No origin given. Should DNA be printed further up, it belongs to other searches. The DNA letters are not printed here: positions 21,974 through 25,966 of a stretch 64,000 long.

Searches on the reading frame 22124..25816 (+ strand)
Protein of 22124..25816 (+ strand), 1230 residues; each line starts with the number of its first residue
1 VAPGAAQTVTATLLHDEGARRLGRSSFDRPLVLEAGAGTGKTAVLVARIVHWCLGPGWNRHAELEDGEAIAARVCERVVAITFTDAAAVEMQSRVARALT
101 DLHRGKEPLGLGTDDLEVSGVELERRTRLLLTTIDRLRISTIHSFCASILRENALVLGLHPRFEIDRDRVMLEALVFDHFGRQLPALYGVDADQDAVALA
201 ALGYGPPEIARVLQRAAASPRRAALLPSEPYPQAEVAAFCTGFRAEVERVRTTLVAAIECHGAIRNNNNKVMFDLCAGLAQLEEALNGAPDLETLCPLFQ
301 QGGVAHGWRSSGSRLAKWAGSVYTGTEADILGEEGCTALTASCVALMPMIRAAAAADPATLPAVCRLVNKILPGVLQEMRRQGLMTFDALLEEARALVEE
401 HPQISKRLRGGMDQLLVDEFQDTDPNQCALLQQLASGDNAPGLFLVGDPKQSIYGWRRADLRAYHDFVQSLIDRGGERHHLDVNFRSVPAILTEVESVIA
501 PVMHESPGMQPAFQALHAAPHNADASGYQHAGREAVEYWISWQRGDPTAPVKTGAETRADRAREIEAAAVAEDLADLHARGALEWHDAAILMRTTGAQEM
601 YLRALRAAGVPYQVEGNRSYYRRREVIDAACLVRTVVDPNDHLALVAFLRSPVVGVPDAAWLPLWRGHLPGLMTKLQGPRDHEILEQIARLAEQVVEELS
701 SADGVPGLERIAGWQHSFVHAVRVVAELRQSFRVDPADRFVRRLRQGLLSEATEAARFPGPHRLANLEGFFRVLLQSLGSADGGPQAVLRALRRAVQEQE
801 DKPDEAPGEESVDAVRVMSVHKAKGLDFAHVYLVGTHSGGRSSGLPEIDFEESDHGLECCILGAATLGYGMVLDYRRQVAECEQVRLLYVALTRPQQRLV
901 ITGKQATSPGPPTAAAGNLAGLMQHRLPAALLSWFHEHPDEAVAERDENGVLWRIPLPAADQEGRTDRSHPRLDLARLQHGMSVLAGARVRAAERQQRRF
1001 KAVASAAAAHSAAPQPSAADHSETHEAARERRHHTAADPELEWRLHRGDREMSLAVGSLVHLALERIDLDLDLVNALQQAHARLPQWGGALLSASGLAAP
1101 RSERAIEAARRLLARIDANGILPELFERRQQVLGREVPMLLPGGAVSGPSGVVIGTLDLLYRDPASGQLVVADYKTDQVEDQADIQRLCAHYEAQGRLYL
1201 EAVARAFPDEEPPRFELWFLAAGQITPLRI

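Call 58: search_protein_families(library=pfam, proteins=[window:22124-25816:+], max_evalue=0.0001)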
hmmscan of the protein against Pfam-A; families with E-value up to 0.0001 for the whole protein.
window:22124-25816:+ (1230 aa): 5 families
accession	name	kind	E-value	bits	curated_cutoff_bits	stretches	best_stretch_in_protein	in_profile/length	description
PF00580.27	UvrD-helicase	-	2.2e-45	155.9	23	2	367-468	168-267/271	UvrD/REP helicase N-terminal domain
PF13361.12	UvrD_C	-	6.1e-22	78.9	25.6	1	480-902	2-346/350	UvrD-like helicase C-terminal domain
PF13245.12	AAA_19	-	6.1e-15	56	25.1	1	378-455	59-132/134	AAA domain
PF12705.13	PDDEXK_1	-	1.1e-09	39.1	22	1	1049-1220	29-189/247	PD-(D/E)XK nuclease superfamily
PF13538.12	UvrD_C_2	-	2.7e-06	27.6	27.4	0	815-835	2-22/52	UvrD-like helicase C-terminal domain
